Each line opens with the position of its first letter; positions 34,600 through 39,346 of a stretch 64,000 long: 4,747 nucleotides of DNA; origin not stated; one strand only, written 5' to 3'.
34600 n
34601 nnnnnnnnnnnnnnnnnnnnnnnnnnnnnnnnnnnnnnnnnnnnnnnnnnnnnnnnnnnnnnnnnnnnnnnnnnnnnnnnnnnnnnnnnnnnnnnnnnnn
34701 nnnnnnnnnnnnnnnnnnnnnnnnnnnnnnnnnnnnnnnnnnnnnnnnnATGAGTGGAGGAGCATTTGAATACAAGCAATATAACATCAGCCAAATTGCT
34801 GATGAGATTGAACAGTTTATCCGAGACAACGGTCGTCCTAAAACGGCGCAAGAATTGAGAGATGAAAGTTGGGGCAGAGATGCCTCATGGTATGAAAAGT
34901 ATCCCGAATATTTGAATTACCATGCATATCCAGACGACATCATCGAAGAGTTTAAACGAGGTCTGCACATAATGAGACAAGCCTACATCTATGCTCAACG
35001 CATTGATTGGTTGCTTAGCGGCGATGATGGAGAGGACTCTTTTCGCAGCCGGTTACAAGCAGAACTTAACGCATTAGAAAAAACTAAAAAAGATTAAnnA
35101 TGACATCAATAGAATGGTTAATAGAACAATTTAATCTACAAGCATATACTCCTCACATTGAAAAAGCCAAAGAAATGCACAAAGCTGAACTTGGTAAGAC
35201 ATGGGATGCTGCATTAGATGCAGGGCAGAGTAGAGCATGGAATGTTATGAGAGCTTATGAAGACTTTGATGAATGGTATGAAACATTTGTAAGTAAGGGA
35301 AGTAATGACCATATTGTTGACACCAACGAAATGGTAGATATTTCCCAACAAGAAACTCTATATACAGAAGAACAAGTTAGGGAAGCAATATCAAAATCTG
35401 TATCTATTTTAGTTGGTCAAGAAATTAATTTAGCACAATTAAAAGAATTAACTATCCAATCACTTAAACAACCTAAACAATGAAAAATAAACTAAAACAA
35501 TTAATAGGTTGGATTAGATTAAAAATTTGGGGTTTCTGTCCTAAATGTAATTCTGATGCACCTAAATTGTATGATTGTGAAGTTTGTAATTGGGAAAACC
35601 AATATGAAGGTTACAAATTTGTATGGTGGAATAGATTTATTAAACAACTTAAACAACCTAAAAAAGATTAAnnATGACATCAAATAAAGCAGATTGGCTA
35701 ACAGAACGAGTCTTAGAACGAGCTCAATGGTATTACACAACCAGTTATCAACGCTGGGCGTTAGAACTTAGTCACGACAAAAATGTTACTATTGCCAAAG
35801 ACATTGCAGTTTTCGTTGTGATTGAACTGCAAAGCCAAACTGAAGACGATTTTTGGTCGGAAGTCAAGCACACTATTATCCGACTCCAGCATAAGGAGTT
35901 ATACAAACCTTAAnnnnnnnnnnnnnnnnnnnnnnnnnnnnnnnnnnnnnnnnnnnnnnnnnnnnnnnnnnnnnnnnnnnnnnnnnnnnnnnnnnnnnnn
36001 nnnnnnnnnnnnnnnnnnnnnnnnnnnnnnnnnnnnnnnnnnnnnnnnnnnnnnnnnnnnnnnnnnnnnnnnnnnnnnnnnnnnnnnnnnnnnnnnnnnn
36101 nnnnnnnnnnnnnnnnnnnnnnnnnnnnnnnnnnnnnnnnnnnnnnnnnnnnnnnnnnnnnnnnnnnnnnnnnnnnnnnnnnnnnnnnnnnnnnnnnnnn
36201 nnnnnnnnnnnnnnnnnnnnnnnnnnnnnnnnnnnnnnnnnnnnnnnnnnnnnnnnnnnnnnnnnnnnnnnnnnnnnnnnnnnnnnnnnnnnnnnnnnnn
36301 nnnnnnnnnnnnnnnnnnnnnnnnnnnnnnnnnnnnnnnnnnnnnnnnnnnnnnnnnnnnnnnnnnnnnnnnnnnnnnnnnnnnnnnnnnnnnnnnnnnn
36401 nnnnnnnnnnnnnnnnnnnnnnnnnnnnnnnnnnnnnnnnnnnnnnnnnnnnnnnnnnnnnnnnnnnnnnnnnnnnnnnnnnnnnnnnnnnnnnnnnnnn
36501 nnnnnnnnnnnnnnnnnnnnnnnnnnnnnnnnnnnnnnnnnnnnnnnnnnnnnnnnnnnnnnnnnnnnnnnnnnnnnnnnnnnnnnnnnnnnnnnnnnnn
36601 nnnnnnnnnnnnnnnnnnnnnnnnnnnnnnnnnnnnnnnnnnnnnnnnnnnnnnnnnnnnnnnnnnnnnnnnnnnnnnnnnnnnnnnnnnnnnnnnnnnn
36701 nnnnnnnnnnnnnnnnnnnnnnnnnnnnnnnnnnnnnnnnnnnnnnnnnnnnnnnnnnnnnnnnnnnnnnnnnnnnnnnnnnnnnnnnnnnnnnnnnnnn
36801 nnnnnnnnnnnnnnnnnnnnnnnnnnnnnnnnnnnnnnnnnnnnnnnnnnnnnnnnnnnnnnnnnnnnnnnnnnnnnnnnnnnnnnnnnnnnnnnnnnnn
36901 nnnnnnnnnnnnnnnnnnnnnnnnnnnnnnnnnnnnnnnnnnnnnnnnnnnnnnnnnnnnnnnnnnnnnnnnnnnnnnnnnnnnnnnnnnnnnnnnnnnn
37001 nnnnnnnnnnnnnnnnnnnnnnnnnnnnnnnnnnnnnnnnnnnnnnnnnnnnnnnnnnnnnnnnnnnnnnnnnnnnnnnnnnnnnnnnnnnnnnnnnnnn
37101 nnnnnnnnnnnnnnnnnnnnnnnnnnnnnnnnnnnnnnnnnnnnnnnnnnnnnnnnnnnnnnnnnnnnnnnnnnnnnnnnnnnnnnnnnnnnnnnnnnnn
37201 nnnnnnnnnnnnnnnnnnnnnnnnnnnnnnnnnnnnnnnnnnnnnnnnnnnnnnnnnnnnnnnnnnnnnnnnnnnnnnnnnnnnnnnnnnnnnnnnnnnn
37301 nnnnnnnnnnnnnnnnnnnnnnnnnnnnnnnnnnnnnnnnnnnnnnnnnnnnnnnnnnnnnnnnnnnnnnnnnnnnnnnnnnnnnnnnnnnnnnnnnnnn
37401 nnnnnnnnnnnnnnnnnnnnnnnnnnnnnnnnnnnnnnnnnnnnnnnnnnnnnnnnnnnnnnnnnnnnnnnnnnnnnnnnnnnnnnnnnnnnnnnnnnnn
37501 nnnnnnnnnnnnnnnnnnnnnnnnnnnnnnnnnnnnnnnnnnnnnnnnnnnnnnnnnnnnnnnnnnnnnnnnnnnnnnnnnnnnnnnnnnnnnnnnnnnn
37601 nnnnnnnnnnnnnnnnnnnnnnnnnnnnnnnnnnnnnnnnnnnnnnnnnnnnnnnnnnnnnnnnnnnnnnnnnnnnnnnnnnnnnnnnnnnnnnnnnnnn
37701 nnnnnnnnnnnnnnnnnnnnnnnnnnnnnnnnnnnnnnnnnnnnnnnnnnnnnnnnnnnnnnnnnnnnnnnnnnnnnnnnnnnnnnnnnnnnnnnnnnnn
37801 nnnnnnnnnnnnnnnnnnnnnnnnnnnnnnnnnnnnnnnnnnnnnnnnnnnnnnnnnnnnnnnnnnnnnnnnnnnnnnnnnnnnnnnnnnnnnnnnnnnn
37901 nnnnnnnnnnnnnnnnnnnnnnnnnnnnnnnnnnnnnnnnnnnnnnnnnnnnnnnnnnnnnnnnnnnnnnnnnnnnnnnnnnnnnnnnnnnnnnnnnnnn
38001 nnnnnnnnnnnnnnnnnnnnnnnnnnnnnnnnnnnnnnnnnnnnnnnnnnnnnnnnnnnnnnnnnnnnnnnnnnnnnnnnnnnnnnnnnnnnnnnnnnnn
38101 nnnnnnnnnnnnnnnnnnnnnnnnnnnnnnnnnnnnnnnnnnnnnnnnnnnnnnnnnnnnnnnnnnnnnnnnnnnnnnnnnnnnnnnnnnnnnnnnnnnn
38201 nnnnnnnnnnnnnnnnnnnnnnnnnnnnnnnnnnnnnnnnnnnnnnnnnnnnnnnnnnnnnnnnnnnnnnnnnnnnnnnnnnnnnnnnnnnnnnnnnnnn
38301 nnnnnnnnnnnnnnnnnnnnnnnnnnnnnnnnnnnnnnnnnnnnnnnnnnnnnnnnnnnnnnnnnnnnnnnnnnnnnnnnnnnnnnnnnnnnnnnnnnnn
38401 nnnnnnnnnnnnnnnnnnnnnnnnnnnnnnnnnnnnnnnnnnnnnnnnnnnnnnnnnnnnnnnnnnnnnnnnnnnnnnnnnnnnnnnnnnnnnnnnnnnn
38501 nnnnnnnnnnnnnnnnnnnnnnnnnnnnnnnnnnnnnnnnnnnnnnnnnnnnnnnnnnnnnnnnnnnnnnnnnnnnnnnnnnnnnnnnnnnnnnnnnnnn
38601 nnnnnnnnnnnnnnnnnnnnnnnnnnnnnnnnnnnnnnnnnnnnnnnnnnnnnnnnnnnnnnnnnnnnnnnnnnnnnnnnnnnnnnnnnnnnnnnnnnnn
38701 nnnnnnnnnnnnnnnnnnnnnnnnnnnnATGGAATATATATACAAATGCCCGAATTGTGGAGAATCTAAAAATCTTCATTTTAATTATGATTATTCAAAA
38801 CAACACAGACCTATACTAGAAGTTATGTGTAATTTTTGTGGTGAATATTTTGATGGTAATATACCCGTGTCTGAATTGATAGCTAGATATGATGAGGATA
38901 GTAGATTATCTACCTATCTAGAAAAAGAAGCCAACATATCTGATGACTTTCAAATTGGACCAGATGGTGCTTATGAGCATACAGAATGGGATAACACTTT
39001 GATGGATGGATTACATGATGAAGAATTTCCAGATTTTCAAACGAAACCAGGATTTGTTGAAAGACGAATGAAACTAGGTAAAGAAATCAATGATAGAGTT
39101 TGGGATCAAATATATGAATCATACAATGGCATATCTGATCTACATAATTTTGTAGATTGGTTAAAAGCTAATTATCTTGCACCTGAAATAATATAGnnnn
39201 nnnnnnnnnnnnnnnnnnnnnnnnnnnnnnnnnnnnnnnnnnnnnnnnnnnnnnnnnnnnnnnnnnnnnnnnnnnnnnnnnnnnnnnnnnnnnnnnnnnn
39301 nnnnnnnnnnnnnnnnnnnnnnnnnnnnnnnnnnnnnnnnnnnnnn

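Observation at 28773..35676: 19-nt repeat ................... marks four gene boundaries irrespective of reading frame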

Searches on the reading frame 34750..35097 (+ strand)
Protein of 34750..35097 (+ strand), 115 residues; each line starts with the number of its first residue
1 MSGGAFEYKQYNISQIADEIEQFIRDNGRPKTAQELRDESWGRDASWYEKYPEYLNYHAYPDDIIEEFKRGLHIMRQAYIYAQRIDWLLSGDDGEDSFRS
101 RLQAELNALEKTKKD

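Call 20: search_protein_families(library=pfam, max_evalue=0.01, proteins=[window:34750-35097:+])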
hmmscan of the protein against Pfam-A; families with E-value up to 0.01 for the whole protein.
window:34750-35097:+ (115 aa): 0 families

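Call 21: search_protein_families(library=phrogs, max_evalue=0.01, proteins=[window:34750-35097:+])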
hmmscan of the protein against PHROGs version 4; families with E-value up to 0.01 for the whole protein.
window:34750-35097:+ (115 aa): 1 family
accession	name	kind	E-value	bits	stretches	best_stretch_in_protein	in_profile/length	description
phrog_6724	-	unknown function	0.00022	22.9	0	1-26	1-32/100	-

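Call 22: find_related_loci(query=window:34750-35097:+, collection=viral_contigs, flank=8000)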
Query window:34750-35097:+ (115 aa) in viral_contigs; peptide patterns used: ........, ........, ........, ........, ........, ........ (x = any residue, [..] = any of these).
144 stretches matched a pattern; 127 encode a relative of the query (tblastn E <= 1e-3); the best 80 are kept; 80 distinct loci.
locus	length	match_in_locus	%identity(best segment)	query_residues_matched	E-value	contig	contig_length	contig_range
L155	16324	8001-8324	63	1-109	1e-42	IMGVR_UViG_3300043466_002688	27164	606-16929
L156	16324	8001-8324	63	1-109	1e-42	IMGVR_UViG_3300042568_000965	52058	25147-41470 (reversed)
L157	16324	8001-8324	63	1-109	1e-42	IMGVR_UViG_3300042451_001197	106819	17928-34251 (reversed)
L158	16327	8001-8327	63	1-109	8e-42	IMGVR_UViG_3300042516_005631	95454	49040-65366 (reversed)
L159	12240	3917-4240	63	1-109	2e-41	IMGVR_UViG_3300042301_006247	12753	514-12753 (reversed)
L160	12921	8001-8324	63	1-109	2e-41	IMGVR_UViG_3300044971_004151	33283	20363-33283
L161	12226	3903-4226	61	1-109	4e-41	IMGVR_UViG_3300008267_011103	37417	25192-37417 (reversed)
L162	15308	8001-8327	62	1-110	8e-41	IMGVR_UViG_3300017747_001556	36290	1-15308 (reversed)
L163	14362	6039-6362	59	1-109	9e-40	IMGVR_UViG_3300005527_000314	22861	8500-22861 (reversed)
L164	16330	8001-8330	59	1-111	4e-39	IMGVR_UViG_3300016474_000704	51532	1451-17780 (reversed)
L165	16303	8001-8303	61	1-101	2e-38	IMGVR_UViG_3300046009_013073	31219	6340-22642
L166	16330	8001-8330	56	1-111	4e-38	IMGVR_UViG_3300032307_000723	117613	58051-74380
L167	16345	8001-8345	54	1-115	4e-37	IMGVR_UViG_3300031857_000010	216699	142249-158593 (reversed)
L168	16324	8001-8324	57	1-109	5e-37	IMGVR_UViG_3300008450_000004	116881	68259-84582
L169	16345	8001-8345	54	1-115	4e-37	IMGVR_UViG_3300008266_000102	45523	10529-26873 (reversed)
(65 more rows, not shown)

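Call 66: find_encoding_contigs(protein=window:34750-35097:+, flank=10000, max_places=10)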
Protein window:34750-35097:+ (115 aa): no gene with exactly this product is on record in the collection.

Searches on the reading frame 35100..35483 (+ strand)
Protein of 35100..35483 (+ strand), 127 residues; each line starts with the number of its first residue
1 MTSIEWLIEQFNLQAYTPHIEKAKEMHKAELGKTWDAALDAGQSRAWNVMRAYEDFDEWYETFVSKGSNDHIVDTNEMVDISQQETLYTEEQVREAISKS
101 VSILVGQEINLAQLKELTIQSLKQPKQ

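Call 20: search_protein_families(library=pfam, max_evalue=0.01, proteins=[window:35100-35483:+])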
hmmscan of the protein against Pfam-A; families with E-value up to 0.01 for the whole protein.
window:35100-35483:+ (127 aa): 0 families

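Call 21: search_protein_families(library=phrogs, max_evalue=0.01, proteins=[window:35100-35483:+])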
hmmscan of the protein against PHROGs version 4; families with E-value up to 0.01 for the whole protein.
window:35100-35483:+ (127 aa): 0 families

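Call 29: search_dna_similar(query=window:35100-35483:+, collection=phages, mode=protein, max_evalue=0.001, max_rows=30)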
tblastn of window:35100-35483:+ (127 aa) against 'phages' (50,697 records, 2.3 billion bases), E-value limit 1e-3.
No match.

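Call 62: find_homologous_proteins(query=window:35100-35483:+, max_evalue=0.001)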
Query window:35100-35483:+ (127 aa): 161 proteins with E <= 0.001 among 433 candidates; the best 120 are listed.
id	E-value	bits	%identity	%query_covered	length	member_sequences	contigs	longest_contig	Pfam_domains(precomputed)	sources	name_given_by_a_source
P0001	9.8e-77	272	100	100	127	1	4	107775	-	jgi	-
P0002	1.3e-33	133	95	35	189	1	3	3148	-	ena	-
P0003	4.5e-31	125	63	83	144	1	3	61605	-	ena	-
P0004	2.9e-28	116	77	58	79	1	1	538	-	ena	-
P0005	9.3e-28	115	63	67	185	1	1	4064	-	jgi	jgi:hypothetical protein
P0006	2.0e-27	113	52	99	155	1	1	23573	-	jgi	jgi:hypothetical protein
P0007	1.9e-25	107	42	100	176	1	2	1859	-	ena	-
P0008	7.1e-25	105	51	94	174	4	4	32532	-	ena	-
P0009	5.3e-22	96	68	54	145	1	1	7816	-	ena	-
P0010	6.8e-22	96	50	85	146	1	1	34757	-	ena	-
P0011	1.0e-21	95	56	96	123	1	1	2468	-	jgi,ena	-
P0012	6.0e-21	93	50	99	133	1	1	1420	-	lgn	-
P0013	1.8e-20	91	58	67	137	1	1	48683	-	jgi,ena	jgi:hypothetical protein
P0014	2.4e-20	91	55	69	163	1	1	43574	-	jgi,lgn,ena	jgi:hypothetical protein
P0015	3.1e-20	90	48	83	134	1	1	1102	-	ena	-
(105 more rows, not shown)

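Call 63: find_encoding_contigs(protein=P0001, flank=10000, max_places=10)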
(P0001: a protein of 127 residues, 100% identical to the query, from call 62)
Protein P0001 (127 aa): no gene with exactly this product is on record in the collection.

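Call 64: find_encoding_contigs(protein=window:35100-35483:+, flank=10000, max_places=10)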
Protein window:35100-35483:+ (127 aa): no gene with exactly this product is on record in the collection.

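Call 68: find_encoding_contigs(protein=P0132, flank=10000, max_places=6)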
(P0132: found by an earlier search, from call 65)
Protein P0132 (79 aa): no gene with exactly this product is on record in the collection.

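Call 69: find_encoding_contigs(protein=P0133, flank=10000, max_places=6)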
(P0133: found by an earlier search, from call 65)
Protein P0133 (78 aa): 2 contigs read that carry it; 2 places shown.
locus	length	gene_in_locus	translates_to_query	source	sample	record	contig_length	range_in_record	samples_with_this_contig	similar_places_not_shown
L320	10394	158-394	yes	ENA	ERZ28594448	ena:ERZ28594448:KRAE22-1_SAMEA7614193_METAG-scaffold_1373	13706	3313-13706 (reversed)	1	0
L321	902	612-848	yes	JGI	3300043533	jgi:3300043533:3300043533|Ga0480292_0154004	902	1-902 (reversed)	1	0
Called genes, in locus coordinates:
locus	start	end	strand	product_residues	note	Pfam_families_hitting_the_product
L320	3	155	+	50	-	?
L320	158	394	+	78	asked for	-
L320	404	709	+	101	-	-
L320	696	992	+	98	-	-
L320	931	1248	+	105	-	-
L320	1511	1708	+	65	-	-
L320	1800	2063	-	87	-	-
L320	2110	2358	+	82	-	-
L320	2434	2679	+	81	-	-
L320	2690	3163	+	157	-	-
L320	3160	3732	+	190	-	-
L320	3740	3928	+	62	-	-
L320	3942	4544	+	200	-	-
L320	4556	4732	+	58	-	-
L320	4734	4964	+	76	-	-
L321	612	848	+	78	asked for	-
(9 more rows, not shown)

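Call 71: find_encoding_contigs(protein=P0137, flank=10000, max_places=6)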
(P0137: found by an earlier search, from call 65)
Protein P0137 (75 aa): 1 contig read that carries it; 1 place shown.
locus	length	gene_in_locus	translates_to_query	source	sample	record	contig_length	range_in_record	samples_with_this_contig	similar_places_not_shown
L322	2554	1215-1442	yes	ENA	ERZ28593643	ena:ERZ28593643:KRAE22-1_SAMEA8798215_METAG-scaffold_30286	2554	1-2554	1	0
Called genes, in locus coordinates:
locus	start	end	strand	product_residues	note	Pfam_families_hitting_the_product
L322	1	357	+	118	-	?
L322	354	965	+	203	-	-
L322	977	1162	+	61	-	-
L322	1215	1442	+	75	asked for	-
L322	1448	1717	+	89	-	-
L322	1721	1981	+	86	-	-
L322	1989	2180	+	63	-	-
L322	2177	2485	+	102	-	-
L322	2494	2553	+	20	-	?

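Call 72: find_encoding_contigs(protein=P0140, flank=10000, max_places=6)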
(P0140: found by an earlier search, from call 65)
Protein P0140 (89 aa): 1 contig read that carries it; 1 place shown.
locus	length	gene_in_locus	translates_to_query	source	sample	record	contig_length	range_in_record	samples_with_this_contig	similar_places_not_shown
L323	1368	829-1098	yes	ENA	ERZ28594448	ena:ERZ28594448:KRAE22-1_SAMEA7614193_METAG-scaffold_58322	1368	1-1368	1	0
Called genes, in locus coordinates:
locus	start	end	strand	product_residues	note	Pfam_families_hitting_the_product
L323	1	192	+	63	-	?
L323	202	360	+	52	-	-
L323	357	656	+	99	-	-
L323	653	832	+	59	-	-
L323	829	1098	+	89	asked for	-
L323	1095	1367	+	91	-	?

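Call 73: find_encoding_contigs(protein=P0139, flank=10000, max_places=6)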
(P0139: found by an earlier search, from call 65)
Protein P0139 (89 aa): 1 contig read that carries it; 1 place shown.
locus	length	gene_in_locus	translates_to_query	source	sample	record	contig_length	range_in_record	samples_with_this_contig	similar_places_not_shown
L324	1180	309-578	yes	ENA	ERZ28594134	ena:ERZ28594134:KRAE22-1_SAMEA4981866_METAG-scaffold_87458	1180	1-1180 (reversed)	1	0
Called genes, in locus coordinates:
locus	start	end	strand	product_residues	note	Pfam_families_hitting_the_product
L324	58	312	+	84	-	-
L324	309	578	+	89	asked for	-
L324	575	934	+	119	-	-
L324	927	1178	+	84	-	?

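Call 87: predict_structure(alignment_id=A1)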
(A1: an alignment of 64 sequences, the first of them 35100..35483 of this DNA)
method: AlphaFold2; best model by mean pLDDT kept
length: 127 residues; sequences in the alignment: 64
mean_pLDDT: 68.9   pTM: 0.28
mean pLDDT of the five models: 68.9, 67.9, 67.1, 66.3, 62.8
residues with pLDDT >= 90: 1; 70-90: 72; 50-70: 35; < 50: 19
segments of 3 or more residues with pLDDT < 50: 67-84
pLDDT, mean of each block of 10 residues (from residue 1): 83 88 83 73 66 55 50 43 58 80 70 80 67
secondary structure, 60 per line:
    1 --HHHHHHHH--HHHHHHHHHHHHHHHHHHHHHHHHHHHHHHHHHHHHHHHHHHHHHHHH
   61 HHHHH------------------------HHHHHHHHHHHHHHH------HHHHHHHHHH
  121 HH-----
elements in order: H3-10 H13-65 H90-104 H111-122

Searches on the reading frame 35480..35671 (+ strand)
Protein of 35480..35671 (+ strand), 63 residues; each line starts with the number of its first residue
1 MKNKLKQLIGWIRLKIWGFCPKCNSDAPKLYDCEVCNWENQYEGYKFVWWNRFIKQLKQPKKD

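Call 20: search_protein_families(library=pfam, max_evalue=0.01, proteins=[window:35480-35671:+])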
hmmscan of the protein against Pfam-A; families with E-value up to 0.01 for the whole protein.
window:35480-35671:+ (63 aa): 0 families

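Call 21: search_protein_families(library=phrogs, max_evalue=0.01, proteins=[window:35480-35671:+])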
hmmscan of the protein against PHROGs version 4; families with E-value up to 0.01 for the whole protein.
window:35480-35671:+ (63 aa): 0 families

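Call 65: list_cluster_members(proteins=[P0001, window:35480-35671:+, window:34750-35097:+, window:35674-35913:+, window:28789-28941:+, window:29915-30151:+, window:28174-28443:+])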
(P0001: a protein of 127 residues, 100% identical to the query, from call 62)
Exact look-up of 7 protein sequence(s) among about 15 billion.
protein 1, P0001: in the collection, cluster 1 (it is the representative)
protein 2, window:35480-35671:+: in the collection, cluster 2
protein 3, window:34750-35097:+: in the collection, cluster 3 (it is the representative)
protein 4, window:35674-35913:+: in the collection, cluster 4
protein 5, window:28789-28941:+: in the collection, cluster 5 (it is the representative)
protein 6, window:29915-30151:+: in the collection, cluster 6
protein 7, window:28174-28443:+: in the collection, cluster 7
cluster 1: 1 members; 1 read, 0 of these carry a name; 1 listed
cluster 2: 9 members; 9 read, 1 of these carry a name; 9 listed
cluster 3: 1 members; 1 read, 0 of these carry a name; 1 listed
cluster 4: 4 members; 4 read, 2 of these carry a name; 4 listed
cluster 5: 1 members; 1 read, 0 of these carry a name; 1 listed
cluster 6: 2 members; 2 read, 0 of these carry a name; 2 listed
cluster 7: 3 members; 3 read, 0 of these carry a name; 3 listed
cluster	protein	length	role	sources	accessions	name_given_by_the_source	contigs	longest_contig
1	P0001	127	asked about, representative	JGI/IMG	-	-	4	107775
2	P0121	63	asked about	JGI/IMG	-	-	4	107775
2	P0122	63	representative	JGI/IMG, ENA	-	-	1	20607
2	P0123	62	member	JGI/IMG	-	hypothetical protein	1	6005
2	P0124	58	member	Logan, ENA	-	-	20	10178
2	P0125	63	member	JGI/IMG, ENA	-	-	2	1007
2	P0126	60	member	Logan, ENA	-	-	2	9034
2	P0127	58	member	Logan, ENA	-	-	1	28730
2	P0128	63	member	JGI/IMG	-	-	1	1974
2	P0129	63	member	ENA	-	-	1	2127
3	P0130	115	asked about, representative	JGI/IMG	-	-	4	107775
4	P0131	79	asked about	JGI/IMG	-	-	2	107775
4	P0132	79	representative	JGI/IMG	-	-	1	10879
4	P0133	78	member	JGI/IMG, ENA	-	hypothetical protein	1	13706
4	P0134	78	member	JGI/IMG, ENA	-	hypothetical protein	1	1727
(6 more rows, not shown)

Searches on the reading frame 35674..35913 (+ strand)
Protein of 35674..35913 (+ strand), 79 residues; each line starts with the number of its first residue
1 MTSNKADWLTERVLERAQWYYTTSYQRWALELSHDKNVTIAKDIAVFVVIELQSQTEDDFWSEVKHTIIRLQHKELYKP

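Call 23: find_related_loci(query=window:35674-35913:+, collection=viral_contigs, flank=8000)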
Query window:35674-35913:+ (79 aa) in viral_contigs; peptide patterns used: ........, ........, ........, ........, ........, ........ (x = any residue, [..] = any of these).
31 stretches matched a pattern; 5 encode a relative of the query (tblastn E <= 1e-3); 5 distinct loci.
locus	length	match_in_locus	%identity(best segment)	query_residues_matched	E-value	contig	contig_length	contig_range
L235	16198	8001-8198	59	14-79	1e-21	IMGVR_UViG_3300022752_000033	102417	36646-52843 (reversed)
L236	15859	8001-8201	51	15-77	1e-16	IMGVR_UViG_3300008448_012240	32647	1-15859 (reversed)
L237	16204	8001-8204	38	15-71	1e-10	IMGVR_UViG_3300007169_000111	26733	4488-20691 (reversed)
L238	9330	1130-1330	39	15-71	2e-10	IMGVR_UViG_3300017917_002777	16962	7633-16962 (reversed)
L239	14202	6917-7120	38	15-71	2e-10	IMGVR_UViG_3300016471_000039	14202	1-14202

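Call 67: find_encoding_contigs(protein=window:35674-35913:+, flank=10000, max_places=10)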
Protein window:35674-35913:+ (79 aa): no gene with exactly this product is on record in the collection.

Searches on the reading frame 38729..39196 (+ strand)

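Call 53: search_protein_families(library=pfam, max_evalue=0.001, proteins=[window:38729-39196:+])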
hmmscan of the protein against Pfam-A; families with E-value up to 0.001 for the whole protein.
window:38729-39196:+ (155 aa): 1 family
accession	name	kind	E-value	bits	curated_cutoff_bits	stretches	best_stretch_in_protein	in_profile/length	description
PF14354.12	Lar_restr_allev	-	0.00035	21.2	28.6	1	4-39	3-33/58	Restriction alleviation protein Lar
